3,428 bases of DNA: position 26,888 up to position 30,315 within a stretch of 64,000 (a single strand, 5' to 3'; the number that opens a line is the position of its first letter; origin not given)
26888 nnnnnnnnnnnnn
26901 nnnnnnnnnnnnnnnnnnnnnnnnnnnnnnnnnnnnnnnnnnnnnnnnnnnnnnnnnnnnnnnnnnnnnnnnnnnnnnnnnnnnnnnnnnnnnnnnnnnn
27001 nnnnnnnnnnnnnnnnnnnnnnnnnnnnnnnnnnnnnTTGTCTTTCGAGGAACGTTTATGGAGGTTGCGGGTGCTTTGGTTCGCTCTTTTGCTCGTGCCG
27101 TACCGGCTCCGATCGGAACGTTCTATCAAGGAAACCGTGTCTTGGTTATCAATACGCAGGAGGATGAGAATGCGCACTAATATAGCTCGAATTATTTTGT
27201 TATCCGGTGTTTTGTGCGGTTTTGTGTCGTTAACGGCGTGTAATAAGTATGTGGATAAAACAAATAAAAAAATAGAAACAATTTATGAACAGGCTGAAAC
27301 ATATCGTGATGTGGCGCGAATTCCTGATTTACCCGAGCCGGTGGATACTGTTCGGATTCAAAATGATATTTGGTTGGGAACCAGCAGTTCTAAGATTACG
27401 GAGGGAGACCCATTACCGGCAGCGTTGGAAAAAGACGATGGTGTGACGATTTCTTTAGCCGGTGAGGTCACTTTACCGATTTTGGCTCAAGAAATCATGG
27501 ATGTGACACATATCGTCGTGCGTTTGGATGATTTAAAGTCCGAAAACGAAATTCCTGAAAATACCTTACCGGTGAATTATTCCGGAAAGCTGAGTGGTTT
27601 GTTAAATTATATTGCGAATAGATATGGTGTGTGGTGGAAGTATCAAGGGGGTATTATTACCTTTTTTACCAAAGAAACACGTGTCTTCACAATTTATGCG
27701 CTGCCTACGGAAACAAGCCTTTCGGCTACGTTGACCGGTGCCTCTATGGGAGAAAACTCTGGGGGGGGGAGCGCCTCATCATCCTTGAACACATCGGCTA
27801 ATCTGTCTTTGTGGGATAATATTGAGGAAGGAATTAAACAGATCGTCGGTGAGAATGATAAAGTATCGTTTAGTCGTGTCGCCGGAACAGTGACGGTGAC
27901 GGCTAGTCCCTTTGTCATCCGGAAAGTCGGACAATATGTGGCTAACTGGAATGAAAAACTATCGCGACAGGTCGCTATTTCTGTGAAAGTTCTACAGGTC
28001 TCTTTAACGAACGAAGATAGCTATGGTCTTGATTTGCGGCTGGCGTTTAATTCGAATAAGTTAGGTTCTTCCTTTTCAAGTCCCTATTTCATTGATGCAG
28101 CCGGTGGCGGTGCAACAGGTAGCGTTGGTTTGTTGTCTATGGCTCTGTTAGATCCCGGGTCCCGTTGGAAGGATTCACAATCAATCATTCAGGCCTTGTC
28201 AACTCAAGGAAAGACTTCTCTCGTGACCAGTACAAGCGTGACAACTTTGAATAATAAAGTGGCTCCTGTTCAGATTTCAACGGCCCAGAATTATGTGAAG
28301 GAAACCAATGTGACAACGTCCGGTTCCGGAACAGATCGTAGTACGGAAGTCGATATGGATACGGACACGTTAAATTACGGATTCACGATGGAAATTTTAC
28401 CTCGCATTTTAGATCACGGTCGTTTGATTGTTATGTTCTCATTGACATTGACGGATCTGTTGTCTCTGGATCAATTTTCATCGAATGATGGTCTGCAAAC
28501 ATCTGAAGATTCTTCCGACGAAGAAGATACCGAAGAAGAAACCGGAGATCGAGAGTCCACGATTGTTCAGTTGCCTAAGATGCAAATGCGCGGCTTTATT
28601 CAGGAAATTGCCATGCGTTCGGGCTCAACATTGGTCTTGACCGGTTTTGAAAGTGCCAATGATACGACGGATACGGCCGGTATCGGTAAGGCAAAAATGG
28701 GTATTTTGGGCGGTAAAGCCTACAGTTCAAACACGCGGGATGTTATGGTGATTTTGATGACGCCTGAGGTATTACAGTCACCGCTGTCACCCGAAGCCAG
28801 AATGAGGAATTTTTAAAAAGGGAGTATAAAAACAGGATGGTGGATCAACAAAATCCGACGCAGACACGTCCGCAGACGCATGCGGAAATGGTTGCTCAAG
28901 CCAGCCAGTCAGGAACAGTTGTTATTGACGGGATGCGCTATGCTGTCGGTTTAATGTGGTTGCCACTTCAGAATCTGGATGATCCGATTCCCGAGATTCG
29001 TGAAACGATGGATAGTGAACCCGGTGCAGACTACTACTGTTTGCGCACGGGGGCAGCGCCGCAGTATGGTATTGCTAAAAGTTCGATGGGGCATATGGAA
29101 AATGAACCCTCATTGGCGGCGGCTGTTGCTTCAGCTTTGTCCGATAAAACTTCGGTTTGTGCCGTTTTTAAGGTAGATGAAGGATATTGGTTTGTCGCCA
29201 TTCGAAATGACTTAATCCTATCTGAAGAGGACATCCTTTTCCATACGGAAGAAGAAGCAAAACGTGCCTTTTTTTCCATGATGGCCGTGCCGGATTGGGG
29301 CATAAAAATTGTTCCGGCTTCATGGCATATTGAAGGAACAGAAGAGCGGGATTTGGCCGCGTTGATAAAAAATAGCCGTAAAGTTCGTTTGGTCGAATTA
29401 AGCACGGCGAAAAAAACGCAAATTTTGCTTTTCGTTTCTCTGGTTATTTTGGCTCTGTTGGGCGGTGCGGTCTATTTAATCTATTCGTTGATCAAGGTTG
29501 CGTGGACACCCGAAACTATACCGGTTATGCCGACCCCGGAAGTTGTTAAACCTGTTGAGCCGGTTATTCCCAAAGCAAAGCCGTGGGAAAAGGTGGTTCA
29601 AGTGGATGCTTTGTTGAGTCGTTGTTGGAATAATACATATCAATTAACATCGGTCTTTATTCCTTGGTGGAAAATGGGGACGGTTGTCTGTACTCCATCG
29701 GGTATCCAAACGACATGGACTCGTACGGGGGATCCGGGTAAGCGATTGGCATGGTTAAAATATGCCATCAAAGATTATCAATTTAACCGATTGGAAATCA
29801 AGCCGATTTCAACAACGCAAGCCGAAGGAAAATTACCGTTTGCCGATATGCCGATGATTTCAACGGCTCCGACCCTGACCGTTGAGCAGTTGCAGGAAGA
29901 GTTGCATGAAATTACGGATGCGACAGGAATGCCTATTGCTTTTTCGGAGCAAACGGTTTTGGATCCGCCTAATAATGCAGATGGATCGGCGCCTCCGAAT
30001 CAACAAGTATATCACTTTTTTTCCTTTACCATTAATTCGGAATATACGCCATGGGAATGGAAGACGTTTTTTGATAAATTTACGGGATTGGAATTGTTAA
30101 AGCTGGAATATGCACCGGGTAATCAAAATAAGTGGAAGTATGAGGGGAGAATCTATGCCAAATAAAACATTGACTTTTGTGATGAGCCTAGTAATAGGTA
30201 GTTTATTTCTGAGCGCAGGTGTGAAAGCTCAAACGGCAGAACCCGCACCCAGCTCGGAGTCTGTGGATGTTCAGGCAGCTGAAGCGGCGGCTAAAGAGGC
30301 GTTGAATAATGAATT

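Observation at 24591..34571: Chromosomal type IVb-pilus-like / secretin-ATPase machine (PilL-N-O-P-Q-R-like order) without a prepilin or peptidase, next to an orphan VirB2/TrbC-type pilin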

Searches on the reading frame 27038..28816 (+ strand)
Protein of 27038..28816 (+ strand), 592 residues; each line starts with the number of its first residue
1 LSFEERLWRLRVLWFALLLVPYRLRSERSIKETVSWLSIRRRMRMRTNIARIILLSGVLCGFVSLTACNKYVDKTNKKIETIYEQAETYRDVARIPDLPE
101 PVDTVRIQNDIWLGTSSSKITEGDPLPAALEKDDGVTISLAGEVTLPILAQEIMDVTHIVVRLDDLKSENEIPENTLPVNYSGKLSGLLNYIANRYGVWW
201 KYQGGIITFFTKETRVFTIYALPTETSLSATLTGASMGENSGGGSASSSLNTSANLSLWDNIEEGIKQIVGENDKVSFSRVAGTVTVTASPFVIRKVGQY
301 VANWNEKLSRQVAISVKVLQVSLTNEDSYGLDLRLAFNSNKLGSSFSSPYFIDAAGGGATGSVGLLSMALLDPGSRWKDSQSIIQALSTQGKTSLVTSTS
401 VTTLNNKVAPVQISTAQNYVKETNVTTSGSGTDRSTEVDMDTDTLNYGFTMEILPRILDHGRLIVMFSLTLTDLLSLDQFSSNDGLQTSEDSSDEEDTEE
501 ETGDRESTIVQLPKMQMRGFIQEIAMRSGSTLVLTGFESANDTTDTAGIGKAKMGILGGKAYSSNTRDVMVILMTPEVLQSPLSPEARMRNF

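Call 3: search_protein_families(library=pfam, proteins=[window:27038-28816:+], max_evalue=0.01)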
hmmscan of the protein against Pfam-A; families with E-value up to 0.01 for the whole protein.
window:27038-28816:+ (592 aa): 1 family
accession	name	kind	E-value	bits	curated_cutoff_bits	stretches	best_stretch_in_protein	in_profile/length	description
PF00263.26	Secretin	-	3.8e-10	40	27.5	1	386-579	1-168/169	Bacterial type II and III secretion system protein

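Call 4: search_protein_families(library=ncbifam, proteins=[window:27038-28816:+], max_evalue=0.01)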
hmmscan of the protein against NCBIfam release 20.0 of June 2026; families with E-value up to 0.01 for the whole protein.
window:27038-28816:+ (592 aa): 5 families
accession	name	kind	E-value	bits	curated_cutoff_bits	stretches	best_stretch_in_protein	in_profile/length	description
TIGR02520.1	pilus_B_mal_scr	equivalog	9.3e-84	281.8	287.65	1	168-576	113-511/513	PilN family type IVB pilus formation outer membrane protein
TIGR02519.1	pilus_MshL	equivalog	9.9e-32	110.1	250.2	1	277-579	2-290/290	pilus (MSHA type) biogenesis protein MshL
TIGR02517.1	type_II_gspD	equivalog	3.6e-07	29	351.35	1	232-581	253-592/600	type II secretion system secretin GspD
NF042912.1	Amuc_1098_fam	equivalog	0.0013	16.9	750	1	270-361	421-504/805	Amuc_1098 family type IV pilus outer membrane protein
TIGR02516.1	type_III_yscC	equivalog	0.0026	16.4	238.45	0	309-549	233-427/463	type III secretion system outer membrane ring subunit SctC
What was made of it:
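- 27164..28816 (+): PilN-family lipoprotein secretin (outer-membrane channel). PF00263, and TIGR02520 281.8 bits (calls 3, 4).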

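Call 31: search_dna_similar(query=window:27167-28816:+, collection=plasmids, mode=protein, max_rows=15, max_evalue=0.001)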
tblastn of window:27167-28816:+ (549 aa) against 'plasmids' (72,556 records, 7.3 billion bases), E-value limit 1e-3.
Records with a match: 2948; places in all: 2983; records where one place covers at least 80% of the query: 49.
Best place of each record, by identity: <60% 2948.
By first word of the organism name: Escherichia 1718; Salmonella 520; Shigella 140; Serratia 97; Klebsiella 74; Burkholderia 55; Enterobacter 49; Pseudomonas 38; Citrobacter 34; Yersinia 32; and 55 more.
By predicted mobility (MOB-suite, as given by PLSDB): conjugative 2490; non-mobilizable 240; mobilizable 218.
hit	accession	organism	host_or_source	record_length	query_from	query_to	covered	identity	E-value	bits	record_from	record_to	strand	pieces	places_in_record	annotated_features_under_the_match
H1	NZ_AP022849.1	Bosea sp. ANAM02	Callyspongia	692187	2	537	98%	28.5%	5e-40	163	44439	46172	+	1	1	PilN family type IVB pilus formation outer membrane protein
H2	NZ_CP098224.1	Escherichia coli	Canis lupus familiaris,Rectal swab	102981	14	536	95%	27.5%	4e-29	130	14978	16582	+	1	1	secretin N-terminal domain-containing protein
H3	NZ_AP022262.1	Escherichia coli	-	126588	14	536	95%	27.5%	4e-29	130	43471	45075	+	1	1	secretin N-terminal domain-containing protein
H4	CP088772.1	Escherichia coli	Homo sapiens,blood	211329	14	536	95%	27.5%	4e-29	130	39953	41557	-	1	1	secretin N-terminal domain-containing protein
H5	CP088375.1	Escherichia coli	Homo sapiens,blood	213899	14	536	95%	27.5%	4e-29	130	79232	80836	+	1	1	secretin N-terminal domain-containing protein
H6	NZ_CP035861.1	Escherichia coli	Homo sapiens,stool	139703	14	536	95%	27.3%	3e-29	130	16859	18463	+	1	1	secretin N-terminal domain-containing protein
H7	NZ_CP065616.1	Escherichia coli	-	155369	14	536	95%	27.3%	4e-29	130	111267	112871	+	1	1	secretin N-terminal domain-containing protein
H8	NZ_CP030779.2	Escherichia albertii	-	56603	14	536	95%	27.3%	1e-28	129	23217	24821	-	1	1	secretin N-terminal domain-containing protein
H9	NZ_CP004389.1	Thalassospira xiamenensis M-5 = DSM 17429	surface seawater from the sea close to ...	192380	15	536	95%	27.2%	3e-38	158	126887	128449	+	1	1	type IVB pilus formation outer membrane protein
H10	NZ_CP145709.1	Escherichia coli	Homo sapiens,stool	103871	1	536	98%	26.3%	5e-31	136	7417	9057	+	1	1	secretin N-terminal domain-containing protein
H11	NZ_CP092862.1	Salmonella enterica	Homo sapiens,feces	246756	19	547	96%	26.6%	4e-33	142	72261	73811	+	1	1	PilN family type IVB pilus formation outer membrane protein | pilO2: type 4b pilus protein PilO2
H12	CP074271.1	Salmonella enterica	environmental,surface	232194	6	536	97%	26.4%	5e-34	145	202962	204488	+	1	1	PilN family type IVB pilus formation outer membrane protein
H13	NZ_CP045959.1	Salmonella enterica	Homo sapiens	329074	19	547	96%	26.5%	4e-33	142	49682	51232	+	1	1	PilN family type IVB pilus formation outer membrane protein | pilO2: type 4b pilus protein PilO2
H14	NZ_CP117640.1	Escherichia albertii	Grus grus,whole organism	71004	15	543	96%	25.9%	8e-26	120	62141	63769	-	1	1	bfpB: bundle-forming pilus secretin BfpB | bfpC: bundle-forming pilus protein BfpC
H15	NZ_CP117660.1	Escherichia albertii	Grus grus,whole organism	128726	15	543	96%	25.9%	8e-26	120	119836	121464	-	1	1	bfpB: bundle-forming pilus secretin BfpB | bfpC: bundle-forming pilus protein BfpC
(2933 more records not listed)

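Call 33: get_annotated_region(hit=H1, flank=14000)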
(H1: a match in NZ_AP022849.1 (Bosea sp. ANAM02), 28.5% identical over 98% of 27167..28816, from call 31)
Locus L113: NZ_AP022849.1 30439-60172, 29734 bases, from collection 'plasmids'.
description: Bosea sp. ANAM02 plasmid pANAM02, complete sequence
organism: Bosea sp. ANAM02 (NCBI taxid 2020412)
taxonomy: Bacteria; Pseudomonadota; Alphaproteobacteria; Hyphomicrobiales; Boseaceae; Bosea; Bosea sp. ANAM02
host: -; source: Callyspongia; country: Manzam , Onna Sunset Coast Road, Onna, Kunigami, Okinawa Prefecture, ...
typing (MOB-suite, as given by PLSDB): non-mobilizable
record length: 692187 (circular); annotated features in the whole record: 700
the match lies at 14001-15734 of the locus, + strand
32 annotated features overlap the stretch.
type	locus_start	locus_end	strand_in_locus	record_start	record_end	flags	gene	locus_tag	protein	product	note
CDS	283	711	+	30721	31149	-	-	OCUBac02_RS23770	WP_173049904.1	hypothetical protein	-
CDS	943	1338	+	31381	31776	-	-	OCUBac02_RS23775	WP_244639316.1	CHC2 zinc finger domain-containing protein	GO:0006260 - DNA replication [Evidence IEA]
CDS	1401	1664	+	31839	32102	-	-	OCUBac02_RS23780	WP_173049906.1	hypothetical protein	-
CDS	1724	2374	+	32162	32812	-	-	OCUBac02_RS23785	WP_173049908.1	hypothetical protein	-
CDS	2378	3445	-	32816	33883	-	-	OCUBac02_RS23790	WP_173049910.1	hypothetical protein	-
CDS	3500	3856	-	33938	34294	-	-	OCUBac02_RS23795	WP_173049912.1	hypothetical protein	-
CDS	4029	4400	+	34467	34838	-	-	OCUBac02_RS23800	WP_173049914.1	HdeA/HdeB family chaperone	-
CDS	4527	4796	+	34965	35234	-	-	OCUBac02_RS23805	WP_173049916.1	PilZ domain-containing protein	-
CDS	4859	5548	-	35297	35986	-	tmk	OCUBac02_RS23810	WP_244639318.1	dTMP kinase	GO:0015949 - nucleobase-containing small molecule interconversion [Evidence IEA]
CDS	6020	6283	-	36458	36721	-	-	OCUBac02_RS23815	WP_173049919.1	HU family DNA-binding protein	GO:0030261 - chromosome condensation [Evidence IEA]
CDS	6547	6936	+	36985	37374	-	-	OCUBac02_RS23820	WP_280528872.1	helix-turn-helix transcriptional regulator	-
CDS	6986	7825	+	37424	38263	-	-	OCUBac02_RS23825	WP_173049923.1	thermonuclease family protein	-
CDS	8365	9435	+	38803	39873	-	-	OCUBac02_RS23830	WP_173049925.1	replication initiation protein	GO:0006270 - DNA replication initiation [Evidence IEA]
CDS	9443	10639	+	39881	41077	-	-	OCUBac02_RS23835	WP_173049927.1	hypothetical protein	-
CDS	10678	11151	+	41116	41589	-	-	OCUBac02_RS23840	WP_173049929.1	hypothetical protein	-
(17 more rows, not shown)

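Call 34: get_annotated_region(hit=H9, flank=14000)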
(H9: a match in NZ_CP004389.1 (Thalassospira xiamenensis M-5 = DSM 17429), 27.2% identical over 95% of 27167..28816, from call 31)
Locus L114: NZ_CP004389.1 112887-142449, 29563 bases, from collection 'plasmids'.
description: Thalassospira xiamenensis M-5 = DSM 17429 strain M-5 plasmid unnamed, complete sequence
organism: Thalassospira xiamenensis M-5 = DSM 17429 (NCBI taxid 1123366)
taxonomy: Bacteria; Pseudomonadota; Alphaproteobacteria; Rhodospirillales; Thalassospiraceae; Thalassospira; Thalassospira xiamenensis; Thalassospira xiamenensis M-5 = DSM 17429
host: -; source: surface seawater from the sea close to Xiamen, China; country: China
typing (MOB-suite, as given by PLSDB): non-mobilizable
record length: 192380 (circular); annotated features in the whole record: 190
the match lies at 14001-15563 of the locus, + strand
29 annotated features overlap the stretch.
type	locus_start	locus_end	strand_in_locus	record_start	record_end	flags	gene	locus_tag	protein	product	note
CDS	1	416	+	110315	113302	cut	-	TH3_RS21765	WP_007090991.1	hypothetical protein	-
CDS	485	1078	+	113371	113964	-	-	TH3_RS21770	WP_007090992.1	hypothetical protein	-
CDS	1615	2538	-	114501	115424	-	-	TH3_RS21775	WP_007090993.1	replication initiation protein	GO:0006270 - DNA replication initiation [Evidence IEA]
CDS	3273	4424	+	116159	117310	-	-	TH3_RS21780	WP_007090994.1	site-specific integrase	-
CDS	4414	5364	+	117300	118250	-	-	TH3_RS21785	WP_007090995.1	hypothetical protein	-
CDS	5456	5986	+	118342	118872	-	-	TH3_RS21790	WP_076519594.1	DotD/TraH family lipoprotein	-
CDS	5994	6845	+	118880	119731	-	-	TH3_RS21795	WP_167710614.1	type IV secretory system conjugative DNA transfer family protein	-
CDS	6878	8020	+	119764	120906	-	-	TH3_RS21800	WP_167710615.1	ATPase, T2SS/T4P/T4SS family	-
CDS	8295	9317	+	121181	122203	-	-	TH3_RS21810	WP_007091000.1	ParM/StbA family protein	GO:0030541 - plasmid partitioning [Evidence IEA]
CDS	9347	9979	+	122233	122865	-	-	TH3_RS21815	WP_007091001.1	hypothetical protein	-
CDS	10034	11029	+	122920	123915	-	-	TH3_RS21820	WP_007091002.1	hypothetical protein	-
CDS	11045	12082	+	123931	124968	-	-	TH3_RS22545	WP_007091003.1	ATPase, T2SS/T4P/T4SS family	-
CDS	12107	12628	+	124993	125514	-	-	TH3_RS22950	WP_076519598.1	prepilin peptidase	-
CDS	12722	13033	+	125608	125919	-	-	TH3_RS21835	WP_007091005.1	hypothetical protein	-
CDS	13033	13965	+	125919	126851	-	-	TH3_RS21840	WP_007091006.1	TcpQ domain-containing protein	-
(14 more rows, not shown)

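Call 68: get_annotated_region(hit=H11, flank=12000)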
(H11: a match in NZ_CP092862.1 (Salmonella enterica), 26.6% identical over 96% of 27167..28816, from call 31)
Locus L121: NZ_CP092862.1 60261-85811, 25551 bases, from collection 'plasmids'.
description: Salmonella enterica strain P164045 plasmid unnamed, complete sequence
organism: Salmonella enterica (NCBI taxid 28901)
taxonomy: Bacteria; Pseudomonadota; Gammaproteobacteria; Enterobacterales; Enterobacteriaceae; Salmonella; Salmonella enterica
host: -; source: Homo sapiens,feces; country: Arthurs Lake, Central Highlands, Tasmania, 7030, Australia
typing (MOB-suite, as given by PLSDB): conjugative; replicon IncFIB; relaxase MOBF; mating-pair formation MPF_F
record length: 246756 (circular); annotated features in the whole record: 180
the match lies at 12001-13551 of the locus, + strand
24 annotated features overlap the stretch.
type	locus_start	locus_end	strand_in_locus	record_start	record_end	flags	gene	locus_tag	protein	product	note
CDS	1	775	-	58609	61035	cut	-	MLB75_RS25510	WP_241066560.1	inverse autotransporter beta domain-containing protein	-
CDS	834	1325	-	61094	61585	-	-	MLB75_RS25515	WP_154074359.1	CaiF/GrlA family transcriptional regulator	GO:0006351 - DNA-templated transcription [Evidence IEA]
CDS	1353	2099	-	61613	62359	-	-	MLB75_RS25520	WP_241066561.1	EAL domain-containing protein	-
CDS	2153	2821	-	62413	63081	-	-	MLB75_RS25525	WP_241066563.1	hypothetical protein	-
CDS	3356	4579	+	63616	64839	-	-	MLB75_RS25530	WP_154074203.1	DUF3440 domain-containing protein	-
CDS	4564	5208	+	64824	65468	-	-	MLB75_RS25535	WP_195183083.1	ParB/RepB/Spo0J family partition protein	GO:0007059 - chromosome segregation [Evidence IEA]; GO:0043170 - macromolecule metabolic process [Evidence IEA]; ...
CDS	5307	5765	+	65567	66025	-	-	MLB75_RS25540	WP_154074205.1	hypothetical protein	-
CDS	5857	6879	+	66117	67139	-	istA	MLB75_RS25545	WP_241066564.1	IS21 family transposase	-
CDS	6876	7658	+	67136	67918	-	istB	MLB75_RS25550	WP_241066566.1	IS21-like element helper ATPase IstB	-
CDS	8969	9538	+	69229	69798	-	-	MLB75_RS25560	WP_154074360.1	type 4 pilus major pilin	-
CDS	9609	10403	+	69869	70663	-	-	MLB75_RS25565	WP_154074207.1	A24 family peptidase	-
CDS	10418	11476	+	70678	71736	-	-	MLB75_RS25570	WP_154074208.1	ATPase, T2SS/T4P/T4SS family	-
CDS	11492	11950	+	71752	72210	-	-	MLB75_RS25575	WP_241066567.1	toxin co-regulated pilus biosynthesis Q family protein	-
CDS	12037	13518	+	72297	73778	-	-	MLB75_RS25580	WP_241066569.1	PilN family type IVB pilus formation outer membrane protein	GO:0009297 - pilus assembly [Evidence IEA]; GO:0009306 - protein secretion [Evidence IEA]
CDS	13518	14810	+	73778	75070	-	pilO2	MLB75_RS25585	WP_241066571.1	type 4b pilus protein PilO2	-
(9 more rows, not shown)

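Call 97: search_protein_families(library=pfam, proteins=[L113:22059-22643:+], max_evalue=0.01)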
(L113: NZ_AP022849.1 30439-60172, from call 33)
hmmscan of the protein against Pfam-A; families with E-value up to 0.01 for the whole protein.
L113:22059-22643:+ (194 aa): 0 families

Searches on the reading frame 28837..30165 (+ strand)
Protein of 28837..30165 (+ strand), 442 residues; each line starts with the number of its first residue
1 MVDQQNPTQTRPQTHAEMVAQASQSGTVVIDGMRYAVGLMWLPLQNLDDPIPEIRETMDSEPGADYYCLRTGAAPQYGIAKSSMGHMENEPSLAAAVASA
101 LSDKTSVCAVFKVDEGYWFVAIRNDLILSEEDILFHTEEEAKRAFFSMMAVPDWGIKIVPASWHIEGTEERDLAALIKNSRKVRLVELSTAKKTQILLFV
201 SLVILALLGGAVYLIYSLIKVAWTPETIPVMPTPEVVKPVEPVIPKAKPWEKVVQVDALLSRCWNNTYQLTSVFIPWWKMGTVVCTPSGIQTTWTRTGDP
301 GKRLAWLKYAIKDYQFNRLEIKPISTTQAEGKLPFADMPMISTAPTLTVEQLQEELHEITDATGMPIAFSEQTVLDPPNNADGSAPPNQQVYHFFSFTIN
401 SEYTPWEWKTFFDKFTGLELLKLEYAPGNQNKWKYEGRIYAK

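Call 3: search_protein_families(library=pfam, proteins=[window:28837-30165:+], max_evalue=0.01)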
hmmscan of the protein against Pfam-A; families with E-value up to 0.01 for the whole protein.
window:28837-30165:+ (442 aa): 1 family
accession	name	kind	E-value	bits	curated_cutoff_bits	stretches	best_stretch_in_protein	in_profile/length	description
PF06864.17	PAP_PilO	-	2.6e-22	79.7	26.7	1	36-441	2-419/419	Pilin accessory protein (PilO)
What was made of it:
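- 28837..30165 (+): PilO2 (BfpC/GspL-like bitopic protein: cytoplasmic domain, one TM helix, periplasmic domain). PF06864, 2.6e-22 over the full length (call 3).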

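Call 4: search_protein_families(library=ncbifam, proteins=[window:28837-30165:+], max_evalue=0.01)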
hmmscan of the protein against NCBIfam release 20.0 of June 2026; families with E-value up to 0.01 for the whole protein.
window:28837-30165:+ (442 aa): 0 families
